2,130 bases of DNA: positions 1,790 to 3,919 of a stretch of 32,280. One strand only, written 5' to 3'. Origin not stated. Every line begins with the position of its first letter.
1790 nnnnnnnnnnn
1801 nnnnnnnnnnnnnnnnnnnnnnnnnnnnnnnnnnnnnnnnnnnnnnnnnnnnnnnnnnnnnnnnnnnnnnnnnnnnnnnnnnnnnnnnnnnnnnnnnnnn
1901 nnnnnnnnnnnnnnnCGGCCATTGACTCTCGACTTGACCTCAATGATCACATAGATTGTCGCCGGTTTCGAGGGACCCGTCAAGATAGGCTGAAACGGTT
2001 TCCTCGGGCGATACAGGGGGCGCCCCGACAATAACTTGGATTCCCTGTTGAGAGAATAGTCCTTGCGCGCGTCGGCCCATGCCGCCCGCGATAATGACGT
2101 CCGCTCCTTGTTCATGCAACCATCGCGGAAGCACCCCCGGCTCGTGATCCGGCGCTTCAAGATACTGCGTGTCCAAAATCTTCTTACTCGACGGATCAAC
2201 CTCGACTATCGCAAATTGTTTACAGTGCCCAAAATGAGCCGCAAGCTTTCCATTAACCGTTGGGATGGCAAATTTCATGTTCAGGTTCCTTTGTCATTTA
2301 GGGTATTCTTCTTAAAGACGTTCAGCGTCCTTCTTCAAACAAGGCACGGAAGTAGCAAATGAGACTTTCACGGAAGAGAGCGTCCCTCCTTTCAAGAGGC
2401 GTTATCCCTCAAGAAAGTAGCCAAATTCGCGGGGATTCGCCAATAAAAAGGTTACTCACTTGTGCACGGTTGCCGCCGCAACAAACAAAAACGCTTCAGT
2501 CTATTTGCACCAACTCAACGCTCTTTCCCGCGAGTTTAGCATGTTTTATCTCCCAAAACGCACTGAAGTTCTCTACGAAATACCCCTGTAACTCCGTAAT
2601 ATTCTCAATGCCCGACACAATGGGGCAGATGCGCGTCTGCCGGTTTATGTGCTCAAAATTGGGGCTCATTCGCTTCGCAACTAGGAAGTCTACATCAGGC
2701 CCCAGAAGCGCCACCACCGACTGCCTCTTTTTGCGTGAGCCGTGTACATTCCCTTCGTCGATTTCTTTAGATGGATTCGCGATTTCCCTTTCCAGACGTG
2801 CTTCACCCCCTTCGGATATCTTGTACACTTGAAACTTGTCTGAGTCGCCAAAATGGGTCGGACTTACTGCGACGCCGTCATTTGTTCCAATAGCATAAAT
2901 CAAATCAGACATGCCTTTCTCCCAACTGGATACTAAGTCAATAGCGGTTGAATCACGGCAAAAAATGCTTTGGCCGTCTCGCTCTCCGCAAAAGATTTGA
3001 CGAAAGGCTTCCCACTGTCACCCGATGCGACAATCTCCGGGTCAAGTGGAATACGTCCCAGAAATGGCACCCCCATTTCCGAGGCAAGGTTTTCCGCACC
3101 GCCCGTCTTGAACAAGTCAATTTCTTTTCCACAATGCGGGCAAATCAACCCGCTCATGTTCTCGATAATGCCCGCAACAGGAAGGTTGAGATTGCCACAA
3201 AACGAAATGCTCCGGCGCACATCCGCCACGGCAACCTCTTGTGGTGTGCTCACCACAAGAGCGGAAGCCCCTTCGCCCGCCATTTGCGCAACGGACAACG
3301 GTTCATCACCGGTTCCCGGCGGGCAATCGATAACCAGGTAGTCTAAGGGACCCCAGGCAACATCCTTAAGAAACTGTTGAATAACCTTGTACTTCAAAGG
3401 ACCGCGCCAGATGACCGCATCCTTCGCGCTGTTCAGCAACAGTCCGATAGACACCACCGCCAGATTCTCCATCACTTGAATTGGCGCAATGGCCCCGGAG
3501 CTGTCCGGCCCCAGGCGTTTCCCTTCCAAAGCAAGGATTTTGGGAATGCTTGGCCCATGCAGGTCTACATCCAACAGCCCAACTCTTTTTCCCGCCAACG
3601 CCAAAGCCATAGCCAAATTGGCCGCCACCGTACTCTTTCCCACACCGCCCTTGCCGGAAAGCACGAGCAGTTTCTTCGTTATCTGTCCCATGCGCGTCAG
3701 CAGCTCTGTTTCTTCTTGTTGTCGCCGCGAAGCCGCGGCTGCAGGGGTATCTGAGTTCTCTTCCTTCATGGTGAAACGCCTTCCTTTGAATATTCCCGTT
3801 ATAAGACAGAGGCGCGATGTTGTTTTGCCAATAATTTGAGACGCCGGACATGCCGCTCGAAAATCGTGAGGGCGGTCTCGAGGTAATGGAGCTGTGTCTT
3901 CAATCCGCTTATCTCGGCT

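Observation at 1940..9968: Mirrored NifX-like / Mrp / DUF5320-type modules around a PAS sigma-54 activator, without nitrogenase genes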

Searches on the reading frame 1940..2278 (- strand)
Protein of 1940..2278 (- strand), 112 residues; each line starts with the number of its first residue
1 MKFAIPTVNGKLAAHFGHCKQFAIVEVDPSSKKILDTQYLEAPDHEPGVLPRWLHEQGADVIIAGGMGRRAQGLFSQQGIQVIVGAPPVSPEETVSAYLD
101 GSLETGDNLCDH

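Call 4: search_protein_families(library=pfam, proteins=[window:1940-2278:-], max_evalue=0.01)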
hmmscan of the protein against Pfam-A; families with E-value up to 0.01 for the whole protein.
window:1940-2278:- (112 aa): 1 family
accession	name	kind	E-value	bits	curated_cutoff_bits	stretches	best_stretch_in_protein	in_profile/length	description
PF02579.22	Nitro_FeMo-Co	-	1.4e-23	83.4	26.3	1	10-99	3-93/94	Dinitrogenase iron-molybdenum cofactor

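Call 8: search_protein_families(library=ncbifam, proteins=[window:1940-2278:-], max_evalue=0.00001)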
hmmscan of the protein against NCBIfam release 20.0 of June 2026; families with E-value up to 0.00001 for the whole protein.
window:1940-2278:- (112 aa): 1 family
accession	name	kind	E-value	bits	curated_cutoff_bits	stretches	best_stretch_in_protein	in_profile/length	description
NF041136.1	MrpORP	equivalog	1.6e-38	132.9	450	1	1-103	265-365/365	iron-sulfur cluster carrier protein MrpORP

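Call 13: search_solved_structures(query=window:1940-2278:-, max_evalue=0.01)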
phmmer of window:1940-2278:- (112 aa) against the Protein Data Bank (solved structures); distinct sequences matched with E-value up to 0.01: 4.
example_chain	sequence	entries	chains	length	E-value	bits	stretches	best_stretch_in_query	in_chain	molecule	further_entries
1t3v_A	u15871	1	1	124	6.9e-14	55.4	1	11-107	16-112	conserved hypothetical protein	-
1o13_A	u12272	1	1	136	9e-14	55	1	11-107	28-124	probable NifB protein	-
2yx6_A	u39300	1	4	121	2.6e-11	47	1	9-104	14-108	Hypothetical protein PH0822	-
2wfb_A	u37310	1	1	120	0.004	20.7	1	6-103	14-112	PUTATIVE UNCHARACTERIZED PROTEIN ORP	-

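Call 51: search_solved_structures(query=window:1940-2278:-, max_evalue=0.01, show_alignments=4)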
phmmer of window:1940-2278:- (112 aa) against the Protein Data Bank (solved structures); distinct sequences matched with E-value up to 0.01: 4.
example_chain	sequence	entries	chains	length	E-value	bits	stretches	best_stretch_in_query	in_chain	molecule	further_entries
1t3v_A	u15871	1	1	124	6.9e-14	55.4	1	11-107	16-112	conserved hypothetical protein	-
1o13_A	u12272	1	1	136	9e-14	55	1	11-107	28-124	probable NifB protein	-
2yx6_A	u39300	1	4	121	2.6e-11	47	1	9-104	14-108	Hypothetical protein PH0822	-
2wfb_A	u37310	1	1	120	0.004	20.7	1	6-103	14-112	PUTATIVE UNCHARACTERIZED PROTEIN ORP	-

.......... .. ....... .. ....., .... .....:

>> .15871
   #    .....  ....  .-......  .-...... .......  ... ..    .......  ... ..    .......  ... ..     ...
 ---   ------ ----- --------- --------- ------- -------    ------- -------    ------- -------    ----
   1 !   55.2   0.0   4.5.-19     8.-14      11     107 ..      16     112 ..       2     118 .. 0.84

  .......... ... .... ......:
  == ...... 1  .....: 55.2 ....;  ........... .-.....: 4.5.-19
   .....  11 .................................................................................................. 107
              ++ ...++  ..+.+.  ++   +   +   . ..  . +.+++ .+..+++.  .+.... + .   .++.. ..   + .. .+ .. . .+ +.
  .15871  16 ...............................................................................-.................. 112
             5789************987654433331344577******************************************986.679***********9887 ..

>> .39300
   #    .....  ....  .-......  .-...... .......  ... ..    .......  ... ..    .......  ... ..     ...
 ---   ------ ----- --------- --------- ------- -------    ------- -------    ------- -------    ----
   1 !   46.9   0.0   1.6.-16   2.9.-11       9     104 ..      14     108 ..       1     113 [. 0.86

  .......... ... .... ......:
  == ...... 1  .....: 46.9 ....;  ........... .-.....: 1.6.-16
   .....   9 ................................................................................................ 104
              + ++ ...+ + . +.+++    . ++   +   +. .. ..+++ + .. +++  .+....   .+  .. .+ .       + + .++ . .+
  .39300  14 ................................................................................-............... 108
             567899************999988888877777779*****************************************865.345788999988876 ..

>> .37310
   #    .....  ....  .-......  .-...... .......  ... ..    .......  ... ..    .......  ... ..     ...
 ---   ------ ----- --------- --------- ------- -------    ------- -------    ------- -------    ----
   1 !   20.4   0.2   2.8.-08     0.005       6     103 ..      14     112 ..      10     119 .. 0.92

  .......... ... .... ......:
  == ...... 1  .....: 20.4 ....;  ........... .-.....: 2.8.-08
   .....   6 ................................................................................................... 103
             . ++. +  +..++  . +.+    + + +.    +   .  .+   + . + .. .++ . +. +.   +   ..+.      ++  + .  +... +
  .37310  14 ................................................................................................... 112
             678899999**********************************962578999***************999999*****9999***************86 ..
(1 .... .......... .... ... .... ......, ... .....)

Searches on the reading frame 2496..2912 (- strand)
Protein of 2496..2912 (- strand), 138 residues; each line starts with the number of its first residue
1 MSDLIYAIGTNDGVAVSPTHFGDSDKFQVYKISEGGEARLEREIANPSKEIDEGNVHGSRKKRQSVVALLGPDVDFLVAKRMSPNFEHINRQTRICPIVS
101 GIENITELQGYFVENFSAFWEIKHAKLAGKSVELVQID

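Call 4: search_protein_families(library=pfam, proteins=[window:2496-2912:-], max_evalue=0.01)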
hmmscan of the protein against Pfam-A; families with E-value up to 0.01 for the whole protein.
window:2496-2912:- (138 aa): 1 family
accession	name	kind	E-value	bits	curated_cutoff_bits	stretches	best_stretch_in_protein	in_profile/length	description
PF02579.22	Nitro_FeMo-Co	-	2e-05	25.2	26.3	1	19-100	7-80/94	Dinitrogenase iron-molybdenum cofactor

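Call 8: search_protein_families(library=ncbifam, proteins=[window:2496-2912:-], max_evalue=0.00001)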
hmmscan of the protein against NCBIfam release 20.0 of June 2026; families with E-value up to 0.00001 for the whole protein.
window:2496-2912:- (138 aa): 0 families

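Call 12: search_solved_structures(query=window:2496-2912:-, max_evalue=1)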
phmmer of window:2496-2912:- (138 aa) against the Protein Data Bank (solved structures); distinct sequences matched with E-value up to 1: 1.
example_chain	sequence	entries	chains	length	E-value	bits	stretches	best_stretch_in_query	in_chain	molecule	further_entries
9gr8_A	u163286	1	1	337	0.78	13.2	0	27-103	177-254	Inositol hexakisphosphate and diphosphoinositol-pentakisphosphate kinase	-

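Call 86: predict_structure(protein=window:2496-2912:-)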
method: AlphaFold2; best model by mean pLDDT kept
length: 138 residues; sequences in the alignment: 1
mean_pLDDT: 42.6   pTM: 0.35
mean pLDDT of the five models: 42.6, 40.0, 40.0, 40.0, 37.4
residues with pLDDT >= 90: 0; 70-90: 3; 50-70: 34; < 50: 101
segments of 3 or more residues with pLDDT < 50: 1-12, 47-101, 115-138
pLDDT, mean of each block of 10 residues (from residue 1): 36 50 52 55 53 35 33 38 35 40 51 46 40 28
secondary structure, 60 per line:
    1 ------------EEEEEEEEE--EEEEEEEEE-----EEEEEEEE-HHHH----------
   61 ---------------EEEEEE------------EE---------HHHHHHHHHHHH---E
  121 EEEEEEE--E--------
elements in order: E13-21 E24-32 E38-45 H47-50 E76-81 H105-116 E120-127

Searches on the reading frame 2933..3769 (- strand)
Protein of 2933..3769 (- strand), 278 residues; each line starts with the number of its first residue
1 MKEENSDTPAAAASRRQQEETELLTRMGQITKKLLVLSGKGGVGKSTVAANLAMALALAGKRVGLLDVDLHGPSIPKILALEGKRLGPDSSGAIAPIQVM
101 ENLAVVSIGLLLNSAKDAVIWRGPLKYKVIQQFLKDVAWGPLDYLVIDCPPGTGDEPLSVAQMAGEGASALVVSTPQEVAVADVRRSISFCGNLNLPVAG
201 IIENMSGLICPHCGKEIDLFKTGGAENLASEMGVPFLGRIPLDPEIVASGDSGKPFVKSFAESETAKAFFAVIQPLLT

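Call 4: search_protein_families(library=pfam, proteins=[window:2933-3769:-], max_evalue=0.01)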
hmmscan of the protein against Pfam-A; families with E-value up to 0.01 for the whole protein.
window:2933-3769:- (278 aa): 15 families
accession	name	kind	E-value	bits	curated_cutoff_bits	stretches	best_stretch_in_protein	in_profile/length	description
PF10609.15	ParA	-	3e-96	322.1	27.1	1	30-274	2-243/246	NUBPL iron-transfer P-loop NTPase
PF01656.29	CbiA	-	1.4e-15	57.8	25.4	1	35-256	2-125/125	CobQ/CobB/MinD/ParA nucleotide binding domain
PF13614.12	AAA_31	-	9.2e-11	42.4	27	1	33-70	3-40/177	AAA domain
PF09140.17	MipZ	-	2.8e-07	30.5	20.7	1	38-172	7-126/262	ATPase MipZ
PF02374.21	ArsA_ATPase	-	7e-07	29.2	24.3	1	33-69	2-38/305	Anion-transporting ATPase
PF00142.24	Fer4_NifH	-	9.1e-07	29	25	1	36-69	4-37/271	4Fe-4S iron sulfur cluster binding proteins, NifH/frxC family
PF03308.22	MeaB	-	1.1e-05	25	23.1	1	14-70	13-71/273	Methylmalonyl Co-A mutase-associated GTPase MeaB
PF13481.12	AAA_25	-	0.00018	21.6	27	1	16-63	17-63/195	AAA domain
PF06564.18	CBP_BcsQ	-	0.0013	18.8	21.3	1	34-68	3-38/234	Cellulose biosynthesis protein BcsQ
PF13500.12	AAA_26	-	0.0018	18.6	27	0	163-247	124-195/198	AAA domain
PF20720.3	nSTAND3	-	0.0019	18.4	27.2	1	31-62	16-47/155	Novel STAND NTPase 3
PF03193.22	RsgA_GTPase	-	0.002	18.4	30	1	7-58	83-132/174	RsgA GTPase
PF13191.12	AAA_16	-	0.0041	18.1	32.6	1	16-60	5-52/167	AAA ATPase domain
PF24460.1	DUF7575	-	0.0064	16.3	28.5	0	210-218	6-14/28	Domain of unknown function (DUF7575)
PF25199.1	nSTAND_NTPase5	-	0.0069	16.6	34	0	28-72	37-82/145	Novel STAND NTPase 5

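Call 8: search_protein_families(library=ncbifam, proteins=[window:2933-3769:-], max_evalue=0.00001)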
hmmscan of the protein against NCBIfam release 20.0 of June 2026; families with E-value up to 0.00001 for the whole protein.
window:2933-3769:- (278 aa): 20 families
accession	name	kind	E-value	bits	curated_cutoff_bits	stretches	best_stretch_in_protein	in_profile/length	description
NF041136.1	MrpORP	equivalog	2.6e-114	382.3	450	1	28-276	2-248/365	iron-sulfur cluster carrier protein MrpORP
NF008669.0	PRK11670.1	equivalog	2.6e-67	227.3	348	1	32-272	108-345/369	iron-sulfur cluster carrier protein ApbC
TIGR01969.1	minD_arch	subfamily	3.9e-22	78.6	201.75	1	35-274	4-228/251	cell division ATPase MinD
TIGR01968.1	minD_bact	equivalog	1e-20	74.2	212.9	2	34-75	4-45/261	septum site-determining protein MinD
NF041546.1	ParA_partition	equivalog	4.1e-12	46.1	180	1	36-70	4-38/203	ParA family partition ATPase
NF047398.1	AAA_KGGVGR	domain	3.5e-10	40.5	90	1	36-85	7-56/190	KGGVGR-motif variant AAA ATPase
NF053622.1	ATPseBagAMYCTU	equivalog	8.3e-10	38.6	400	1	32-69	7-44/325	ATPase BagA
TIGR01007.1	eps_fam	subfamily_domain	7.1e-08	32.2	108.05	1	29-87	16-73/204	polysaccharide biosynthesis tyrosine autokinase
TIGR03371.1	cellulose_yhjQ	equivalog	1.1e-07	31.7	157.85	1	33-71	3-41/246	cellulose biosynthesis protein BcsQ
TIGR03018.1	pepcterm_TyrKin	hypoth_equivalog_domain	1.3e-07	31.2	230.65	1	30-152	34-159/207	XrtA-associated tyrosine autokinase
TIGR03815.1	CpaE_hom_Actino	equivalog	1.4e-07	31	154.45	1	34-191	114-269/340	septum site-determining protein Ssd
NF008079.0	PRK10818.1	equivalog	1.5e-07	31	508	0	33-94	4-64/270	septum site-determining protein MinD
TIGR04291.1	arsen_driv_ArsA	equivalog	3.5e-07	29.3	650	1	12-66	300-354/565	arsenical pump-driving ATPase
NF033200.1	F430_CfbC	exception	4.7e-07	29.4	402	0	35-69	3-37/260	Ni-sirohydrochlorin a,c-diamide reductive cyclase ATP-dependent reductase subunit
TIGR03029.1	EpsG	equivalog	7.7e-07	28.5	313.8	1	23-179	94-248/274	chain length determinant protein tyrosine kinase EpsG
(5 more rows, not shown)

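Call 33: find_encoding_contigs(protein=window:2933-3769:-, flank=10000, max_places=6)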
Protein window:2933-3769:- (278 aa): 1 contig read that carries it; 1 place shown.
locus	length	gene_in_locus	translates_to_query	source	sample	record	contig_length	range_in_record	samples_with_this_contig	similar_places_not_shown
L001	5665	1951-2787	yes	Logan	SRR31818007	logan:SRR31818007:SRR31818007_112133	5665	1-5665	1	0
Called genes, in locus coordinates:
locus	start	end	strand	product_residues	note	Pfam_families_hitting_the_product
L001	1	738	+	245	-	?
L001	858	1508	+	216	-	PF02463:SMC_N (weak), PF13476:AAA_23, PF13175:AAA_15 (weak), PF13304:AAA_21 (weak)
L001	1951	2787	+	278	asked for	PF03308:MeaB (weak), PF00142:Fer4_NifH (faint), PF01656:CbiA, PF02374:ArsA_ATPase (weak), PF09140:MipZ (weak), PF10609:ParA, PF13614:AAA_31 (weak)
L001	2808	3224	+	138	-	PF02579:Nitro_FeMo-Co (faint)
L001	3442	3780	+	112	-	PF02579:Nitro_FeMo-Co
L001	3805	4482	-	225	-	PF06971:Put_DNA-bind_N, PF02629:CoA_binding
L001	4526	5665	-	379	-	?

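Call 61: find_related_loci(query=window:2933-3769:-, collection=genome_contigs, flank=7000)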
Query window:2933-3769:- (278 aa) in genome_contigs; peptide patterns used: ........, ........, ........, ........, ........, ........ (x = any residue, [..] = any of these).
600 stretches matched a pattern (row limit reached: there are more); 89 encode a relative of the query (tblastn E <= 1e-3); the best 80 are kept; 80 distinct loci.
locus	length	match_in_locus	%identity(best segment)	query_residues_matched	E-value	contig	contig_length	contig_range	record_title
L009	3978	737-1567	70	1-277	3e-130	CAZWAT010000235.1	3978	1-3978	MAG TPA_asm: uncultured Planctomycetaceae bacterium isolate binchicken_co139_38 genome assembly, contig: NODE_58331_leng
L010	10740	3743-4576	67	1-278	1e-122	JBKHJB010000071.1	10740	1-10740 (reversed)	MAG: Phycisphaerae bacterium isolate D4M11_13 NODE_3619_length_10740_cov_12.597005, whole genome shotgun sequence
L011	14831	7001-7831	64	1-277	4e-122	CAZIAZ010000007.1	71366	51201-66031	MAG TPA_asm: uncultured Planctomycetaceae bacterium isolate SRP089250_co1_147 genome assembly, contig: NODE_411_length_7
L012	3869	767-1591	57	2-277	5e-110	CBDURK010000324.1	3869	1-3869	MAG TPA_asm: uncultured bacterium isolate SRR21487744_binner12_Refined_154 genome assembly, contig: ERZ25748493.22329, w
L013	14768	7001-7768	65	23-277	7e-107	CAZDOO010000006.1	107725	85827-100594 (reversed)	MAG TPA_asm: uncultured Verrucomicrobiota bacterium isolate SRP220891_co1_482 genome assembly, contig: NODE_265_length_1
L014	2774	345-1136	61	15-277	3e-109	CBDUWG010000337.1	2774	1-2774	MAG TPA_asm: uncultured bacterium isolate SRR22302358_concoct_46 genome assembly, contig: ERZ25746585.20861, whole genom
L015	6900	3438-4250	60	5-277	2e-104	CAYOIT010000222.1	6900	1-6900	MAG TPA_asm: uncultured Verrucomicrobiota bacterium isolate SRP272421_co4_179 genome assembly, contig: NODE_37944_length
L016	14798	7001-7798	59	10-273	3e-103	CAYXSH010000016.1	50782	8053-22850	MAG TPA_asm: uncultured Syntrophorhabdus sp. isolate binchicken_co44_232 genome assembly, contig: NODE_1243_length_50782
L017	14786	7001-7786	58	16-278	6e-102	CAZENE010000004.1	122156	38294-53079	MAG TPA_asm: uncultured Syntrophorhabdus sp. isolate SRP192927_co10_462 genome assembly, contig: NODE_33_length_122156_c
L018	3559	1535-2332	56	10-274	3e-101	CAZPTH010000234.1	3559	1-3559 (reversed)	MAG TPA_asm: uncultured Thermodesulfobacteriota bacterium isolate SRP144503_co3_165 genome assembly, contig: NODE_20640_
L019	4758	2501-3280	55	18-278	5e-98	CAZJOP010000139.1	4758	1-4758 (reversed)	MAG TPA_asm: uncultured Syntrophorhabdaceae bacterium isolate binchicken_co14_240 genome assembly, contig: NODE_18551_le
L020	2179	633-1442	54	7-269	6e-101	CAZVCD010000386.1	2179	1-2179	MAG TPA_asm: uncultured Victivallales bacterium isolate binchicken_co49_16 genome assembly, contig: NODE_26073_length_21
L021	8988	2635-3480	54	2-277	5e-96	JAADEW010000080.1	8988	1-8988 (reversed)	MAG: Deferribacteres bacterium isolate L_MetaBat.35 contig-127_9762, whole genome shotgun sequence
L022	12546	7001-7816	54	4-276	3e-95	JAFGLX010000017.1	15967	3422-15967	MAG: Candidatus Omnitrophota bacterium isolate Zod_Metabat.422 k87_1516058, whole genome shotgun sequence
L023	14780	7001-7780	54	17-277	3e-95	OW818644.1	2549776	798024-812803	metagenome genome assembly, chromosome: 1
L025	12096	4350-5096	59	26-274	7e-94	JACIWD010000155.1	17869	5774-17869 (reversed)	MAG: Candidatus Mnemosynella bozhongmuii isolate MAG-16 Archaeoglobi_M_bin1_Scaffold_155, whole genome shotgun sequence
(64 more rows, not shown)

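Call 70: search_protein_families(library=pfam, proteins=[L016:4912-5226:+, L025:5303-5593:+], max_evalue=10)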
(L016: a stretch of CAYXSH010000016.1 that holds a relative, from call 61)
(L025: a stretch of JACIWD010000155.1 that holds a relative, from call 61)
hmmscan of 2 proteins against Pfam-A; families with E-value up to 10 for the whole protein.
L016:4912-5226:+ (105 aa): 20 families
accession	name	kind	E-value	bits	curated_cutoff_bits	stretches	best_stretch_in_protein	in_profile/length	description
PF17253.7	DUF5320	-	0.0028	19.2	27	1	12-64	1-54/99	Family of unknown function (DUF5320)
PF03119.21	DNA_ligase_ZBD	-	0.019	15.2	25.8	2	94-103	2-11/27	NAD-dependent DNA ligase C4 zinc finger domain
PF13240.11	Zn_Ribbon_1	-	0.02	15.1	25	2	74-79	16-21/23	zinc-ribbon domain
PF01396.24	Zn_ribbon_Top1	-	0.028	14.6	32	1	92-103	2-13/39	Topoisomerase DNA binding C4 zinc finger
PF13248.11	Zn_ribbon_3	-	0.11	12.4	27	1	94-102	5-12/26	zinc-ribbon domain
PF04606.18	Ogr_Delta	-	0.2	12.1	26.3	1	94-102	2-10/47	Ogr/Delta-like zinc finger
PF01155.25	HypA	-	0.22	12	28.9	1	70-103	69-98/112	Hydrogenase/urease nickel incorporation, metallochaperone, hypA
PF08271.17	Zn_Ribbon_TF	-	0.24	11.4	29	1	94-101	3-10/43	TFIIB zinc-binding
PF14690.11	Zn_ribbon_ISL3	-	0.63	10.9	25.5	0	93-103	4-14/47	zinc-finger of transposase IS204/IS1001/IS1096/IS1165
PF16208.10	Keratin_2_head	-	1.2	9.7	28.2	1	13-73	69-131/161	Keratin type II head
PF09723.15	Zn_ribbon_8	-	1.2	9.6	34.4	0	73-103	7-39/41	Zinc ribbon domain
PF23903.1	Phage_zn_bind_2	-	1.6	9.2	27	1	71-80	31-40/44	Phage zinc binding domain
PF23165.1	zf-C2H2_FBX41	-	2.7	8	24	1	94-100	5-11/30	F-box only protein 41 C2H2 zinc finger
PF18414.7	zf_C2H2_10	-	3.1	7.9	25.6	1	74-82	5-13/26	C2H2 type zinc-finger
PF13005.12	zf-IS66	-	3.6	8.5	27.3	1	92-103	2-13/46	zinc-finger binding domain of transposase IS66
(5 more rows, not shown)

L025:5303-5593:+ (97 aa): 3 families
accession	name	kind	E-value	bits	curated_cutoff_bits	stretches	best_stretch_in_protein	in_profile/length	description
PF17253.7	DUF5320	-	0.00092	20.8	27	1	21-91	43-99/99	Family of unknown function (DUF5320)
PF13600.11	DUF4140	-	0.18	12.7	27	1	63-95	63-95/98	N-terminal domain of unknown function (DUF4140)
PF10224.14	DUF2205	-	0.31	11.6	26.7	1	63-94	14-45/75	Short coiled-coil protein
